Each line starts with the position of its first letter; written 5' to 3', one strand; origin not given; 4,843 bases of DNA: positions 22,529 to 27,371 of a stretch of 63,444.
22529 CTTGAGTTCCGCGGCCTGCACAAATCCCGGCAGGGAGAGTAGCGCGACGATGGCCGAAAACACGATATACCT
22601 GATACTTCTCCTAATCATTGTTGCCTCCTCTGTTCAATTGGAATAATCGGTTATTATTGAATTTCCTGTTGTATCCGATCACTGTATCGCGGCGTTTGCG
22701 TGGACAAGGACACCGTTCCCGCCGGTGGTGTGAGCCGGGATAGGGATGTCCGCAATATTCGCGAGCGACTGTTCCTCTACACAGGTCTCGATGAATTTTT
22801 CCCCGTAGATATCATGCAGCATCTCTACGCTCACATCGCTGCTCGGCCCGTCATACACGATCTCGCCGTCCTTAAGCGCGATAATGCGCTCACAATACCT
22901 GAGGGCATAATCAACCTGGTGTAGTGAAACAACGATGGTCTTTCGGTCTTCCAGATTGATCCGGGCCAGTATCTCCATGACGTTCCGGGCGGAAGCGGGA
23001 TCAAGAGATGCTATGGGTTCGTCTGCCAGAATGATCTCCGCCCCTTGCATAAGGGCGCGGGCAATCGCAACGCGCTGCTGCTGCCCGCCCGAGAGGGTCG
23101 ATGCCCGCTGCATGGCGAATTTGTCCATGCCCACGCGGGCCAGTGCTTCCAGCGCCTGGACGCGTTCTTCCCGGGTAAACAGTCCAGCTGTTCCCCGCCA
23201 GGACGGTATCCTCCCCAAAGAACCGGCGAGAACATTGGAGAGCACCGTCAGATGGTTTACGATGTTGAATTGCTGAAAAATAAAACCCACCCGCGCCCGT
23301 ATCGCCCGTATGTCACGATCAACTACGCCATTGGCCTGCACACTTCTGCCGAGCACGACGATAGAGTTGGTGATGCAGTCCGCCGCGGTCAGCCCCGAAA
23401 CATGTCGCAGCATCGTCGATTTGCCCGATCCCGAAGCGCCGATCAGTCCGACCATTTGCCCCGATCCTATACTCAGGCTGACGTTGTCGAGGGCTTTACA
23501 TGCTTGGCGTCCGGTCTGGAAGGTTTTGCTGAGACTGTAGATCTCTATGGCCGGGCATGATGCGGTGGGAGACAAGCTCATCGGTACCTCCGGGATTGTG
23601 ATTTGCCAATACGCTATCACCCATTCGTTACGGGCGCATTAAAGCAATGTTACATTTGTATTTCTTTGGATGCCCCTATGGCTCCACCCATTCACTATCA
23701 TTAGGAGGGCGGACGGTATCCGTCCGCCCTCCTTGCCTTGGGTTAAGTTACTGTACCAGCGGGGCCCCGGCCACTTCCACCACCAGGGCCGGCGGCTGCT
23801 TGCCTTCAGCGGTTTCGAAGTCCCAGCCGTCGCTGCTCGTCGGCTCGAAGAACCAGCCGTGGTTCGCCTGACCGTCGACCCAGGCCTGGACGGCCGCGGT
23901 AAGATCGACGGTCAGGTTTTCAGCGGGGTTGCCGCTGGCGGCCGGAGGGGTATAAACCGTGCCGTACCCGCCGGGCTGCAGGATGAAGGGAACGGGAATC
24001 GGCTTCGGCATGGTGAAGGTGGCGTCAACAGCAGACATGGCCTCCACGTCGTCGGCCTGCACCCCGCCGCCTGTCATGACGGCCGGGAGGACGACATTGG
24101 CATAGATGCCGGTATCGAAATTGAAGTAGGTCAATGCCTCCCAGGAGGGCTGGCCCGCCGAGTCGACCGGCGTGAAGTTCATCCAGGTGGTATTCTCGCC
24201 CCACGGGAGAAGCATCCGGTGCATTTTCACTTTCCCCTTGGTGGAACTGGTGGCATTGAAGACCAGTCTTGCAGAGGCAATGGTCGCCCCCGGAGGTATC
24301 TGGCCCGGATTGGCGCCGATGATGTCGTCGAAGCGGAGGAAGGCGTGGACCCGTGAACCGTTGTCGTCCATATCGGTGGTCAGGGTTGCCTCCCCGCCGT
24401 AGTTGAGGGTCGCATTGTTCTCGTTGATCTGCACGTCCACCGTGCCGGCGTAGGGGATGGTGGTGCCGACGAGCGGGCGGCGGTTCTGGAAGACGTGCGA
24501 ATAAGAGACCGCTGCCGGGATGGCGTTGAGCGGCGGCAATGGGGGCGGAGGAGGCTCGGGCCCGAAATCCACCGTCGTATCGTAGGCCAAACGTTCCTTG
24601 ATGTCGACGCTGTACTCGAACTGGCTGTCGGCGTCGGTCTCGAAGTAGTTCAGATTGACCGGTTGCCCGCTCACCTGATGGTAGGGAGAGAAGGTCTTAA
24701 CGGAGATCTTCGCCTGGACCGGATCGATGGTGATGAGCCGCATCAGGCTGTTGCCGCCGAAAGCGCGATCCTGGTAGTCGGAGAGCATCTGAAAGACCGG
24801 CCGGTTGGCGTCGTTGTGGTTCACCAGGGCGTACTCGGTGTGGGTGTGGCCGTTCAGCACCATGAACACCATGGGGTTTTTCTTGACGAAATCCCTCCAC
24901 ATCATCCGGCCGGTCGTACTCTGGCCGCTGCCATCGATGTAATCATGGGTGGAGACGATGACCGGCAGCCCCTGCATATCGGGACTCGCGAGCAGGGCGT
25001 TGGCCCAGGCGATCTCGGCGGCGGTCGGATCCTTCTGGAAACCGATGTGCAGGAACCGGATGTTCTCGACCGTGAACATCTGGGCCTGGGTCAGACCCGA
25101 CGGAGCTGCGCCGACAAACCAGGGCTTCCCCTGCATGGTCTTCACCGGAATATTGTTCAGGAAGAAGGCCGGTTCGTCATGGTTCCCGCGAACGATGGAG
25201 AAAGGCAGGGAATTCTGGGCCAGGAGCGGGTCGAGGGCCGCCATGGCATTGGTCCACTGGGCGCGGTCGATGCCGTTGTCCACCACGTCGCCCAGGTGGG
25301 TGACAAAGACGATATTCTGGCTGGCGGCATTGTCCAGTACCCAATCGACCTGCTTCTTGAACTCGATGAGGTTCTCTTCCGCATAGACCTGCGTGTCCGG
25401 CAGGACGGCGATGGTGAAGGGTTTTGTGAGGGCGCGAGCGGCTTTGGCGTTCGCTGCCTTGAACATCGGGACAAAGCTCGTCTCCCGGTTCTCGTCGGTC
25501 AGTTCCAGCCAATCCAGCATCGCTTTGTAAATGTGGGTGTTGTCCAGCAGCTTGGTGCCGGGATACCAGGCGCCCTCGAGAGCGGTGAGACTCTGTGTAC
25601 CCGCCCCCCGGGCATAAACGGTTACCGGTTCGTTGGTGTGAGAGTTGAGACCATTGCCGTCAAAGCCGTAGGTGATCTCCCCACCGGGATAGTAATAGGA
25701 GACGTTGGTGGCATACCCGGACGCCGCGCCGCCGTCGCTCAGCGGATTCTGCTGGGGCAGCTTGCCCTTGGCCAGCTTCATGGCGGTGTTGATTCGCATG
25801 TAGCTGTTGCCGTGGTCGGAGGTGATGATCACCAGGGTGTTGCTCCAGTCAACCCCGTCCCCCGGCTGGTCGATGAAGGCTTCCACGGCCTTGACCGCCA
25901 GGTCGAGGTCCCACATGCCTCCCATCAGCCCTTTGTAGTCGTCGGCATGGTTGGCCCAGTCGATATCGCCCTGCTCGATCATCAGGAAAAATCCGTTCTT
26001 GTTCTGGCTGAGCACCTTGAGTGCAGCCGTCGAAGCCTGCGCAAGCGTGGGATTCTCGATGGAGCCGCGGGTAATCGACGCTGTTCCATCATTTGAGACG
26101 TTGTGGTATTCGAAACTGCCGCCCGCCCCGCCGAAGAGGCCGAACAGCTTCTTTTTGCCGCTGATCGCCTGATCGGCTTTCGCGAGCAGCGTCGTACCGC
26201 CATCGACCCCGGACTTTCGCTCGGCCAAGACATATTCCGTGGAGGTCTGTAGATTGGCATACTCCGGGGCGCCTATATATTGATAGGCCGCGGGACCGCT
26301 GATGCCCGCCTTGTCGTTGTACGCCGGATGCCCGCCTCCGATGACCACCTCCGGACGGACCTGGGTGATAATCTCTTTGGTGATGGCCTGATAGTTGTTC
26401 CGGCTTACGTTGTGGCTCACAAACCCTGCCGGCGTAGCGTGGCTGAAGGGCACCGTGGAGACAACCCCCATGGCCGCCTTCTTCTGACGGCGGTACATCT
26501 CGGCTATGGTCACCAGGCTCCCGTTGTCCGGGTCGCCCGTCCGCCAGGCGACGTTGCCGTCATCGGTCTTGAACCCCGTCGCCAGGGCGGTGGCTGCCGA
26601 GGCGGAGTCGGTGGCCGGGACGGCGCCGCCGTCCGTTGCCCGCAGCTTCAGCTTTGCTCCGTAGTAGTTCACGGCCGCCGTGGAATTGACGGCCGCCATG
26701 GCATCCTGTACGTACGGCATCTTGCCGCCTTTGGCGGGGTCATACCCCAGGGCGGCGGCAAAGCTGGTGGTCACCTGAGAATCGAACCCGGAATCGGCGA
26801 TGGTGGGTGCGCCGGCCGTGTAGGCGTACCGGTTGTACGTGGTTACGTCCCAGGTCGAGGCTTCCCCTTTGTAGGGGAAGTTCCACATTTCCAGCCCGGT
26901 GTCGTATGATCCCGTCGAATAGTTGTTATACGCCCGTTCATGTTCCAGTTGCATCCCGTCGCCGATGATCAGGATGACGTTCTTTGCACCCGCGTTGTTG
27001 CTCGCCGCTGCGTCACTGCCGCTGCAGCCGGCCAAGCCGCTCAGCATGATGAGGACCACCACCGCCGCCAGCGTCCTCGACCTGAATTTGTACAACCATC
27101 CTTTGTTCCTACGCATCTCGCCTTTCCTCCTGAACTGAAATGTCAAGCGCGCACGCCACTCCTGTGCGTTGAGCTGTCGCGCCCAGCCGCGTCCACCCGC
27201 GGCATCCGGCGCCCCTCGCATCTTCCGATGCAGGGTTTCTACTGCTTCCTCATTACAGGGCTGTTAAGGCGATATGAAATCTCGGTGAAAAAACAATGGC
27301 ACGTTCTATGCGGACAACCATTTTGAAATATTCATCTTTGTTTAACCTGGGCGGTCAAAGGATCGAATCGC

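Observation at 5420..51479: Fourteen 11-bp-phased Pho-box-like arrays tie almost every operon in the window to one regulon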

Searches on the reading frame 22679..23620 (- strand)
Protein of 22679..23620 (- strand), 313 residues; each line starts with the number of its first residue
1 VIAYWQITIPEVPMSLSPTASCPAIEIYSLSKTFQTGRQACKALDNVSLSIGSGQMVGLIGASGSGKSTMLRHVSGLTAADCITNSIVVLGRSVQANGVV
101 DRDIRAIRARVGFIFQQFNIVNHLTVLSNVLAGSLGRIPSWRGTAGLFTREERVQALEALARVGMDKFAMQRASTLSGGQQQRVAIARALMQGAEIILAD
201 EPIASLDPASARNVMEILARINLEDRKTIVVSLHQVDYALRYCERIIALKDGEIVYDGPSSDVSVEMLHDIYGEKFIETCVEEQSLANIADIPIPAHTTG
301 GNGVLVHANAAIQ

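Call 6: search_protein_families(library=pfam, proteins=[window:22679-23620:-], max_evalue=0.00001)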
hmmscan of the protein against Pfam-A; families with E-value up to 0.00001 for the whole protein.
window:22679-23620:- (313 aa): 1 family
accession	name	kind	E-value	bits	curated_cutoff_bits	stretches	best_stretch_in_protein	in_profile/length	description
PF00005.33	ABC_tran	-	5.9e-33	114.8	25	1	44-204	1-137/137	ABC transporter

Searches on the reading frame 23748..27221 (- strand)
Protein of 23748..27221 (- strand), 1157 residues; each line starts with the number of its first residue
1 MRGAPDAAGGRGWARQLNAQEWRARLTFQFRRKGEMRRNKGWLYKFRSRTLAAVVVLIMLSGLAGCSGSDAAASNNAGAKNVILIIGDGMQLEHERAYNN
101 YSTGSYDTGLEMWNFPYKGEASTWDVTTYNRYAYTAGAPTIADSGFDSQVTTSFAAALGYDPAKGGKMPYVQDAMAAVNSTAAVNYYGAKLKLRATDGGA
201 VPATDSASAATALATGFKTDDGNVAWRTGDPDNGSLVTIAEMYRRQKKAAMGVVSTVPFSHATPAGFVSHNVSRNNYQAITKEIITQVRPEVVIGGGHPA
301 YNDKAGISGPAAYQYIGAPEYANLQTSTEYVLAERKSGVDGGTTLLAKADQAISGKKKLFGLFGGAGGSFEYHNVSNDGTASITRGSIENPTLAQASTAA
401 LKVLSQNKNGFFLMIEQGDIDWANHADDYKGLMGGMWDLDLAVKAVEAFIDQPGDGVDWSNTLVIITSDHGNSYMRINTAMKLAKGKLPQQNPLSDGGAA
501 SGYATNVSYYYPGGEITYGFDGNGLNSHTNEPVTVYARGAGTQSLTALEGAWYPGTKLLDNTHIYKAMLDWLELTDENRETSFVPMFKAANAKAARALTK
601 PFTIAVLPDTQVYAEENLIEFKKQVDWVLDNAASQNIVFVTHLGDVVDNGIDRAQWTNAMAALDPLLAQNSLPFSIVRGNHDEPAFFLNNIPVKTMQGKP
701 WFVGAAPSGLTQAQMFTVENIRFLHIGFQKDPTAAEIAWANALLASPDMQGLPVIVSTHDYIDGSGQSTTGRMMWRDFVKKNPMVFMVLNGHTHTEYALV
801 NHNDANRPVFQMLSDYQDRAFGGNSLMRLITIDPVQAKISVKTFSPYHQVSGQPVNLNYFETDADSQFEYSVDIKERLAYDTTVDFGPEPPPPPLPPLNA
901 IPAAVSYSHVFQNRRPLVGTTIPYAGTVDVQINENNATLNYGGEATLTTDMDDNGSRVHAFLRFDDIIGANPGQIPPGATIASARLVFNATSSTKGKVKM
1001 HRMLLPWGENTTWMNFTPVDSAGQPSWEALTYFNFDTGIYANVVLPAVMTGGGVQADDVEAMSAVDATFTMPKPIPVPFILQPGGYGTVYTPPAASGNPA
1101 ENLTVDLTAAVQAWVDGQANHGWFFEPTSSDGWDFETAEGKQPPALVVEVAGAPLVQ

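Call 6: search_protein_families(library=pfam, proteins=[window:23748-27221:-], max_evalue=0.00001)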
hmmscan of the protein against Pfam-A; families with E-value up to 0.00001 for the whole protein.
window:23748-27221:- (1157 aa): 3 families
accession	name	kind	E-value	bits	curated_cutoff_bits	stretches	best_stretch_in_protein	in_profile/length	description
PF00245.25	Alk_phosphatase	-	2.8e-41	142.3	24.4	1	189-472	46-313/423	Alkaline phosphatase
PF00149.33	Metallophos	-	3.1e-12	47.8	21.5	1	603-795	2-190/191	Calcineurin-like phosphoesterase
PF24517.2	CBM96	-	1.8e-07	31.6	26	0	928-1015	9-94/164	Carbohydrate-binding module family 96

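Call 46: search_protein_families(library=ncbifam, proteins=[window:23748-27116:-], max_evalue=0.00001)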
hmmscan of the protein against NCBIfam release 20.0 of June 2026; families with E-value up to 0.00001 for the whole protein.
window:23748-27116:- (1122 aa): 2 families
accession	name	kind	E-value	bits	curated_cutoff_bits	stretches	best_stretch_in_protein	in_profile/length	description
NF007810.0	PRK10518.1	equivalog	5.3e-29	101.3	540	2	354-448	324-412/482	alkaline phosphatase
NF033679.1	DNRLRE_dom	domain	2.1e-13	50.7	34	1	894-1114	2-164/164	DNRLRE domain-containing protein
